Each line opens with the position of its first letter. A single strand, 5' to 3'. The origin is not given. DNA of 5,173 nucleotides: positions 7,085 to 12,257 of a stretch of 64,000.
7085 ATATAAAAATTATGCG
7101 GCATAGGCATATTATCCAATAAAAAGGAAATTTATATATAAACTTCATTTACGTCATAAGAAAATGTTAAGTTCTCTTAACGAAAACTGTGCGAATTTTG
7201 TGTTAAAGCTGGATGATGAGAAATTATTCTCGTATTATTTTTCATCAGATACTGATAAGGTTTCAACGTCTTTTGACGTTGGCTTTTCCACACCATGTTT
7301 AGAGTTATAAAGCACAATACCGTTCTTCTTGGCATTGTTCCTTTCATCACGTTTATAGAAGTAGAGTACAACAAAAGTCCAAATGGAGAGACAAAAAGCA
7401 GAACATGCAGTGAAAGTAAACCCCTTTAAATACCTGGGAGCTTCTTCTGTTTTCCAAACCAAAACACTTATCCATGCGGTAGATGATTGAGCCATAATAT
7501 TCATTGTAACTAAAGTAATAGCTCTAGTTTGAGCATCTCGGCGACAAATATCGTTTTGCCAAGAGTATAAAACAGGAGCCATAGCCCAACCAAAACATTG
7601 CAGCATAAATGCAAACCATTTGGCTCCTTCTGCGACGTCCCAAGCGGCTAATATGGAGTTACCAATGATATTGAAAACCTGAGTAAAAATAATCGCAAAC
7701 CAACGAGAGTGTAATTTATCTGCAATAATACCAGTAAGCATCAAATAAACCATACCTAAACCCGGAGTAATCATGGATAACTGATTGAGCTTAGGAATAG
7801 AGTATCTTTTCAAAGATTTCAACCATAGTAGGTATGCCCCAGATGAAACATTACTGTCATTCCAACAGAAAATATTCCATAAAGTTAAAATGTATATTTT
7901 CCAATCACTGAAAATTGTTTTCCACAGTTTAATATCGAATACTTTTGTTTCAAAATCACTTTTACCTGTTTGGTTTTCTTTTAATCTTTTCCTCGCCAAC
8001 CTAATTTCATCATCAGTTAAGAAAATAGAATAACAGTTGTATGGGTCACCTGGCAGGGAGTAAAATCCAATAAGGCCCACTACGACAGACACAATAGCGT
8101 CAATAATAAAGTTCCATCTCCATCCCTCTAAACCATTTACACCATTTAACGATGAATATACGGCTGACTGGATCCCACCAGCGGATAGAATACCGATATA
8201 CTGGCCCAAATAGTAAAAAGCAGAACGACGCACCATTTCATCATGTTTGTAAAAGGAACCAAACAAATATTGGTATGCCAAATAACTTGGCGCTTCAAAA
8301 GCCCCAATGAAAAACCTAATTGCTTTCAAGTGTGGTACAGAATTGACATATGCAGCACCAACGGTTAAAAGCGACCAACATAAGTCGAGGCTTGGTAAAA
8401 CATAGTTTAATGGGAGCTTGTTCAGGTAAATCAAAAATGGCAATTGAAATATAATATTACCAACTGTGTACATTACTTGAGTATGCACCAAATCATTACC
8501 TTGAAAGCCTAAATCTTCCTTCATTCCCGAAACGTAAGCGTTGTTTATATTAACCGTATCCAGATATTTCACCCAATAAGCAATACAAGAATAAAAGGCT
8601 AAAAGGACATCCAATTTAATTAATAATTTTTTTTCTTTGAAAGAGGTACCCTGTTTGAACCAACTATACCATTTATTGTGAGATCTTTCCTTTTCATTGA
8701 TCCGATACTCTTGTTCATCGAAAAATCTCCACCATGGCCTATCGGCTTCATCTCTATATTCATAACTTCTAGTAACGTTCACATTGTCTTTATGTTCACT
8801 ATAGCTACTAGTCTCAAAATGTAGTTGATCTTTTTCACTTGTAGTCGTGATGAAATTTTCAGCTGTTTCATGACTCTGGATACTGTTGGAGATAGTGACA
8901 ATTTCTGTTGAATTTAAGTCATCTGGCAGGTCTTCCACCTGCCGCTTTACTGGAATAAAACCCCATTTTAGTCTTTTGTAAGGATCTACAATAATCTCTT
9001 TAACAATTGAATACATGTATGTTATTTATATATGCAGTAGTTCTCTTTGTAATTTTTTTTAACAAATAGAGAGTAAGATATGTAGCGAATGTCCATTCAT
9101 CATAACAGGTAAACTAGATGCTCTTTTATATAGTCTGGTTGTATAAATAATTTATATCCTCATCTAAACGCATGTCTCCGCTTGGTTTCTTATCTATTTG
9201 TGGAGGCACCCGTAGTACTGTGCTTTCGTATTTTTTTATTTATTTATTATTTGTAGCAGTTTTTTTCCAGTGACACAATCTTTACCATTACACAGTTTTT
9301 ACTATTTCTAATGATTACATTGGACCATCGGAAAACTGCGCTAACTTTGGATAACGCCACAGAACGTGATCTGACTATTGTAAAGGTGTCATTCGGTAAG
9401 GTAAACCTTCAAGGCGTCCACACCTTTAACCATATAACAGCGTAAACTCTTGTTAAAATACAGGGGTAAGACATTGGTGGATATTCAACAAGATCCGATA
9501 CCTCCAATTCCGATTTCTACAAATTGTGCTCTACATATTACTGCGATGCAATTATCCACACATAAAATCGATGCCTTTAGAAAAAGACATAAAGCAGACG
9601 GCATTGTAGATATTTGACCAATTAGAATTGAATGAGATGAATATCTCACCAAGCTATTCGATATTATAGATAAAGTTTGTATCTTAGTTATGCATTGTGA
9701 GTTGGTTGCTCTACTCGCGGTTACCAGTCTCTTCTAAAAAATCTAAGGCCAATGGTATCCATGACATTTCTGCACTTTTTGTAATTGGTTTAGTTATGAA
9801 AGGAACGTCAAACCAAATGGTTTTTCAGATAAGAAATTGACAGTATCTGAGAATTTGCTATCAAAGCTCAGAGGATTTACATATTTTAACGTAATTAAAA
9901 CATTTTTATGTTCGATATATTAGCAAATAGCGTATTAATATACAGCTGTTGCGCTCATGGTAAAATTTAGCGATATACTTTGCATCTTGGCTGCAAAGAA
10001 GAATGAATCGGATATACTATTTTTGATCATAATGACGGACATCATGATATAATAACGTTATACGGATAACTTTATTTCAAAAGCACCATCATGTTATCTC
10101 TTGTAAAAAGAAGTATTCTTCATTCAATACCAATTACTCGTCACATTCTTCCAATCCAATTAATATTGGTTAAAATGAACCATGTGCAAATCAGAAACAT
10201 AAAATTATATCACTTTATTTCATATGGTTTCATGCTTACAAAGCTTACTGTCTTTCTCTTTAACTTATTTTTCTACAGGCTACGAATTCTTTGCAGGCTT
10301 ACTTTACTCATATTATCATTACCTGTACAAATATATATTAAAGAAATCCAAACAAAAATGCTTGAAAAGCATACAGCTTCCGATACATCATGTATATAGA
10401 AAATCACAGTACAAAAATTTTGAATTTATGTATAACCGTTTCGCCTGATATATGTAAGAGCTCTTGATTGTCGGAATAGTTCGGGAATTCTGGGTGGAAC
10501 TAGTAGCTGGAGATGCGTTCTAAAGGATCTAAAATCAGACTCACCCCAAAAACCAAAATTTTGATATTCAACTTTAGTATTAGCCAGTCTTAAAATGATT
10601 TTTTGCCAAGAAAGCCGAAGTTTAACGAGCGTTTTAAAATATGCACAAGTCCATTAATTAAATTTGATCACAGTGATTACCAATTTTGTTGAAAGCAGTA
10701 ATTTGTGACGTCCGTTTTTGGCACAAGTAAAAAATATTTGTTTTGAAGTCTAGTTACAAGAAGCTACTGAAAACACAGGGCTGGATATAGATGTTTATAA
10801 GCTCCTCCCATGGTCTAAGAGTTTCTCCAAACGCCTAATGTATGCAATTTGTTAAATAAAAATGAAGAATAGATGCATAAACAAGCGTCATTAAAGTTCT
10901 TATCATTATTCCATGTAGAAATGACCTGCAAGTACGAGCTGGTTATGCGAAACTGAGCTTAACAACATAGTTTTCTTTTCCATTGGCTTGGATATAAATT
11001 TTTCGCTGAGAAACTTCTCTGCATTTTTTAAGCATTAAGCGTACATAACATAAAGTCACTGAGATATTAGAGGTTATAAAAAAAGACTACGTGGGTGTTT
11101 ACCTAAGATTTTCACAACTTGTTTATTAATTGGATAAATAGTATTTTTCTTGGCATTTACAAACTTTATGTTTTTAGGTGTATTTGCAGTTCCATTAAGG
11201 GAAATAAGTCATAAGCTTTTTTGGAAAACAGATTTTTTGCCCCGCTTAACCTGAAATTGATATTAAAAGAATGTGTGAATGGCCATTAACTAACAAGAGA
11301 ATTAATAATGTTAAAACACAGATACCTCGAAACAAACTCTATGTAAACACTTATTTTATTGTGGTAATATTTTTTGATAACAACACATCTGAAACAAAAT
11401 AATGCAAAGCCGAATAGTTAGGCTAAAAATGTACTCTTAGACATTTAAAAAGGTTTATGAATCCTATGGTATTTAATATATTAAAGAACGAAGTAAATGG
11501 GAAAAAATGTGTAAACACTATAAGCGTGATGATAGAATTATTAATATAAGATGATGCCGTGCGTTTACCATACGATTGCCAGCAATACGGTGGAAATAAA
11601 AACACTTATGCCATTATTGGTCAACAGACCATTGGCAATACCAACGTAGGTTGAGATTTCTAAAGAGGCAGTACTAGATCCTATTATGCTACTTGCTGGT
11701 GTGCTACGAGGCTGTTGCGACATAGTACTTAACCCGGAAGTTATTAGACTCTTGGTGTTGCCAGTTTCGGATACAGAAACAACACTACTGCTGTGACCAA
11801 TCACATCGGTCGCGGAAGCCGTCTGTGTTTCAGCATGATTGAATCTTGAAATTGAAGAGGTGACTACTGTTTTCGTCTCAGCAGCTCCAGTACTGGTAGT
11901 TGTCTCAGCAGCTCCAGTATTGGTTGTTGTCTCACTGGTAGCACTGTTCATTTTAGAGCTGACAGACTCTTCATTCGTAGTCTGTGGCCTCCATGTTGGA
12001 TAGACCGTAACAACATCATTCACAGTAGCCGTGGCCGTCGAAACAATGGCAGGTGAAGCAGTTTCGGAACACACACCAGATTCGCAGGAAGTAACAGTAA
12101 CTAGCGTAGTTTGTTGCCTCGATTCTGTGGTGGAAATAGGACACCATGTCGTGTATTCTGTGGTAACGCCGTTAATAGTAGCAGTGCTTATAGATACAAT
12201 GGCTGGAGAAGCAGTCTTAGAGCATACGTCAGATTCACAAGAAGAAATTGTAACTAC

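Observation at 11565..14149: Second, decayed FLO-family flocculin locus 10 kb telomere-proximal to FLO9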

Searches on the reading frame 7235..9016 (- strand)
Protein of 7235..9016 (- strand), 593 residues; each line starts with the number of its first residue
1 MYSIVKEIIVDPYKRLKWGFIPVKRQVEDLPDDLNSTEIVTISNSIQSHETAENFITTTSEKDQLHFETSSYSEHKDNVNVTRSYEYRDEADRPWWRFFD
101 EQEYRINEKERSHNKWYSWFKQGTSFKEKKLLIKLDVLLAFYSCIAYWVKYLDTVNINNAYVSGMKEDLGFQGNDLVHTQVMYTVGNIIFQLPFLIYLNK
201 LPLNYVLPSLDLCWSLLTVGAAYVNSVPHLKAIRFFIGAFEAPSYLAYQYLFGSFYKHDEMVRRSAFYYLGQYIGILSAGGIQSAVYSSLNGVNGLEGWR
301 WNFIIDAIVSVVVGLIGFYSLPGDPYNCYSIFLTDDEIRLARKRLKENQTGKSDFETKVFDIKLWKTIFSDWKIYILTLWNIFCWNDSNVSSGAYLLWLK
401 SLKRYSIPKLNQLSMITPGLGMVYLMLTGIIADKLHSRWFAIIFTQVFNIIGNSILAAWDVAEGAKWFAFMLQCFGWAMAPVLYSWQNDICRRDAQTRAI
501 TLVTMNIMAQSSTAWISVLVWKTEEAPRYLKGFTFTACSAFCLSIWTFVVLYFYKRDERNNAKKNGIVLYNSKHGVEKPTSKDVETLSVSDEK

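Call 21: find_encoding_contigs(protein=window:7235-9016:-, flank=10000, max_places=10)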
Protein window:7235-9016:- (593 aa): 24 contigs read that carry it; 10 places shown.
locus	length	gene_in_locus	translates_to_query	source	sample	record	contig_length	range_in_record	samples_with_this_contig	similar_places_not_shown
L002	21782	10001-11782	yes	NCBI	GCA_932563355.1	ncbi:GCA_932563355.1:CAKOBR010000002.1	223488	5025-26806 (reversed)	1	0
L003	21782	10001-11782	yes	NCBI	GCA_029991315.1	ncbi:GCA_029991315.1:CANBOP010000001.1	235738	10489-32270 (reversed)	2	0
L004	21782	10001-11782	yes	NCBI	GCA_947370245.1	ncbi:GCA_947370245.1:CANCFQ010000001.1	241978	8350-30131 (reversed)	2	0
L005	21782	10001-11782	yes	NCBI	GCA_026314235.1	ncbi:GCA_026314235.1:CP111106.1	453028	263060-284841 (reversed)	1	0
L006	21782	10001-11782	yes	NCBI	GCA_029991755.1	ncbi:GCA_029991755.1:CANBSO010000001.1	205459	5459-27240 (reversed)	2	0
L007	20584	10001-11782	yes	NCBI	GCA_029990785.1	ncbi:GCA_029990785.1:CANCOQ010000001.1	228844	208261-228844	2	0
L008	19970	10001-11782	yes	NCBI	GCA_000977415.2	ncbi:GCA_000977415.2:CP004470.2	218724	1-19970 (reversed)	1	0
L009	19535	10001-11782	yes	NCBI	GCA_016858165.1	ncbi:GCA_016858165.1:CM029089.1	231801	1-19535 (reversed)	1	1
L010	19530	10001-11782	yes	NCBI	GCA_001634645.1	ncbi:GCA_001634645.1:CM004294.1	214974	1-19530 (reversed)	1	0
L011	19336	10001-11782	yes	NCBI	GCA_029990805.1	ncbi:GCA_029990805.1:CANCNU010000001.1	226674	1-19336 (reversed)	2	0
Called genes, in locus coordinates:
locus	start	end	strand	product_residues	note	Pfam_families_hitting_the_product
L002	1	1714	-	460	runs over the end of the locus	PF02812:ELFV_dehydrog_N, PF00208:ELFV_dehydrog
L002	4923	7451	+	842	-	PF07691:PA14, PF10528:GLEYA, PF00624:Flocculin, PF13928:Flocculin_t3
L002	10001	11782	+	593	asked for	PF07690:MFS_1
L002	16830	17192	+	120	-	PF00660:SRP1_TIP1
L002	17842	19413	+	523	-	PF00478:IMPDH, PF00571:CBS (weak), PF01070:FMN_dh (faint)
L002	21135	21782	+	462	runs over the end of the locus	-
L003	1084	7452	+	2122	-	-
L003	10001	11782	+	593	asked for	PF07690:MFS_1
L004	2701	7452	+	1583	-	-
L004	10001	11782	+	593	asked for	PF07690:MFS_1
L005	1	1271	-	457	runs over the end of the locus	PF02812:ELFV_dehydrog_N, PF00208:ELFV_dehydrog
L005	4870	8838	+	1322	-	-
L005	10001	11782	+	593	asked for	PF07690:MFS_1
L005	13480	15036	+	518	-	PF00083:Sugar_tr, PF07690:MFS_1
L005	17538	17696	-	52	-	-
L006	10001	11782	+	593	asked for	PF07690:MFS_1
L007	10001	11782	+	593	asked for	PF07690:MFS_1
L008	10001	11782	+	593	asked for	PF07690:MFS_1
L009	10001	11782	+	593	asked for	PF07690:MFS_1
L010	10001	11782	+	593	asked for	PF07690:MFS_1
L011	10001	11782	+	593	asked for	PF07690:MFS_1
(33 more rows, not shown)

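Call 34: find_homologous_proteins(query=window:7235-9016:-, max_evalue=1e-100)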
Query window:7235-9016:- (593 aa): 463 proteins with E <= 1e-100 among 6963 candidates; the best 120 are listed.
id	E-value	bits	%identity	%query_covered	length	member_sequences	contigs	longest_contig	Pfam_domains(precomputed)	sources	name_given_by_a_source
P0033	0.0e+0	1365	99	100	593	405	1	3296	PF07690.22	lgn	-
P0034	0.0e+0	1209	90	100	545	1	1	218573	PF07690.22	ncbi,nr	ncbi:BAH_G0000070.mRNA.1.CDS.1 [Saccharomyces cerevisiae]|nr:BAH_G0000070.mRNA.1.CDS.1 [Saccharomyce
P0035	0.0e+0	1185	85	100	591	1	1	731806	PF07690.22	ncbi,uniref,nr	ncbi:hypothetical protein SUVZ_10G3310 [Saccharomyces uvarum]|uniref:Transporter SEO1 n=1 Tax=Saccha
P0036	0.0e+0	1117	79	99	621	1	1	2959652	PF07690.22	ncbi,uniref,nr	ncbi:similar to Saccharomyces cerevisiae YAL067C SEO1 Putative permease, member of the allantoate tr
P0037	0.0e+0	1114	78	100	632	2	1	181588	PF07690.22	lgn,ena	-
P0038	0.0e+0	1097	78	99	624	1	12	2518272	PF07690.22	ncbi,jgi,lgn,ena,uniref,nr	ncbi:similar to Saccharomyces cerevisiae YAL067C SEO1 Putative permease, member of the allantoate tr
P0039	0.0e+0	1093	83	100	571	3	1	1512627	PF07690.22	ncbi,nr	ncbi:CNT_collapsed_G0014060.mRNA.1.CDS.1 [Saccharomyces cerevisiae]|nr:CNT_collapsed_G0014060.mRNA.1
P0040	0.0e+0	1061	75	100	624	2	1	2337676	PF07690.22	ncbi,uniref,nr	ncbi:hypothetical protein DAKH74_003400 [Maudiozyma humilis]|uniref:Transporter SEO1 n=1 Tax=Maudioz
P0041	0.0e+0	1029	73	99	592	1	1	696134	PF07690.22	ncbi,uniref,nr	ncbi:putative permease SEO1 NDAI_0K03000 [Naumovozyma dairenensis CBS 421]|uniref:Major facilitator 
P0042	0.0e+0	1028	74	99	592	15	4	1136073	PF07690.22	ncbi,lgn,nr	ncbi:hypothetical protein SCEPF1_0075001600 [Saccharomyces cerevisiae]|nr:hypothetical protein SCEPF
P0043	0.0e+0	1012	74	98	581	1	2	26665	PF07690.22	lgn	-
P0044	0.0e+0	1010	74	98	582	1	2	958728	PF07690.22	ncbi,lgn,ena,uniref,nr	ncbi:hypothetical protein NCAS_0D04970 [Naumovozyma castellii]|uniref:Major facilitator superfamily 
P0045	1.7e-292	990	72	98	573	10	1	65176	PF07690.22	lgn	-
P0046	3.0e-290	982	73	97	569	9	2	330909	PF07690.22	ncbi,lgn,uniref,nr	ncbi:hypothetical protein RI543_000987 [Arxiozyma heterogenica]|uniref:Transporter SEO1 n=1 Tax=Arxi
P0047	1.9e-289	979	72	98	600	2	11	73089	PF07690.22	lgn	-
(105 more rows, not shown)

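Call 35: find_encoding_contigs(protein=P0034, flank=10000, max_places=3)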
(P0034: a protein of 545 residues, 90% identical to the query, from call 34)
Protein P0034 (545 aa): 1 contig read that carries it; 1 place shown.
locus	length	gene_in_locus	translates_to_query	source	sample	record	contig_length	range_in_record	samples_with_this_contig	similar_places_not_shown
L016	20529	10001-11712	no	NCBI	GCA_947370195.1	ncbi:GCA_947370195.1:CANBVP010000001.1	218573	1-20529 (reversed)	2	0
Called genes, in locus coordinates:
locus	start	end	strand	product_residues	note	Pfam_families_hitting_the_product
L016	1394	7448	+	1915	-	-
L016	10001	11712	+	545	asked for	PF07690:MFS_1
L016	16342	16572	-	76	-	-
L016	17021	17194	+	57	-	-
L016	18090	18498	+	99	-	-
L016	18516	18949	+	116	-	-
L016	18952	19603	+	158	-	PF00478:IMPDH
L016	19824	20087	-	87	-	PF04318:DUF468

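Call 36: find_encoding_contigs(protein=P0033, flank=10000, max_places=10)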
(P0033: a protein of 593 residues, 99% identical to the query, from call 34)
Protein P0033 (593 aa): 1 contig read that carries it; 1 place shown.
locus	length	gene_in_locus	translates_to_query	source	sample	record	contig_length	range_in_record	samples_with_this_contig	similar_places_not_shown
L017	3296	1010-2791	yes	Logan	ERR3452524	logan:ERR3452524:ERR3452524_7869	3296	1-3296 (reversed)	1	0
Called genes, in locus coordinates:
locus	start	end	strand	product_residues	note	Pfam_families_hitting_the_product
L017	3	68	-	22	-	?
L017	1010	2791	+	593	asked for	PF07690:MFS_1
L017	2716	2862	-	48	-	-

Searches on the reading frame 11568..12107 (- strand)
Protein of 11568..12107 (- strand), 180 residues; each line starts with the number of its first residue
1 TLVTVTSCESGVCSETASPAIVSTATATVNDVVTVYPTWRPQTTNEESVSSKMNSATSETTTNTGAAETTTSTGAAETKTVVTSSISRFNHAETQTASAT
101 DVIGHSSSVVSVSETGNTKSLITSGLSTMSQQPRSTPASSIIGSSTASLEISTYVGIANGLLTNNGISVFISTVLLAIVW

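Call 41: find_homologous_proteins(query=window:11568-12107:-, max_evalue=1e-10)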
Query seq(180 aa) (180 aa): 8 proteins with E <= 1e-10 among 579 candidates.
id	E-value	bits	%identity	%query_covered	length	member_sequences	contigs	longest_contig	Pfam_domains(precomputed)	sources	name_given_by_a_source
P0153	2.5e-114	396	98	100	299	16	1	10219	PF13928.12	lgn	-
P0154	2.8e-88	312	84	99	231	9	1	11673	PF13928.12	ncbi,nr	ncbi:unnamed protein product [Saccharomyces cerevisiae]|nr:unnamed protein product [Saccharomyces ce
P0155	4.8e-75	269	88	94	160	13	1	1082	-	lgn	-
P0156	6.3e-64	233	80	84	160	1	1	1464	-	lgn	-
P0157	1.9e-62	228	93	71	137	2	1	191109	-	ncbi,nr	ncbi:hypothetical protein H835_YJM1592A00002 [Saccharomyces cerevisiae YJM1592]|nr:hypothetical prot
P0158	9.6e-54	200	88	71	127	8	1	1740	-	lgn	-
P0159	6.7e-51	190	86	71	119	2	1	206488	-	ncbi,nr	ncbi:hypothetical protein H810_YJM1399A00002 [Saccharomyces cerevisiae YJM1399]|nr:hypothetical prot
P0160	6.9e-37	145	73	71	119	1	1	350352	-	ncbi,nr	ncbi:CNT_collapsed_G0015250.mRNA.1.CDS.1 [Saccharomyces cerevisiae]|nr:CNT_collapsed_G0015250.mRNA.1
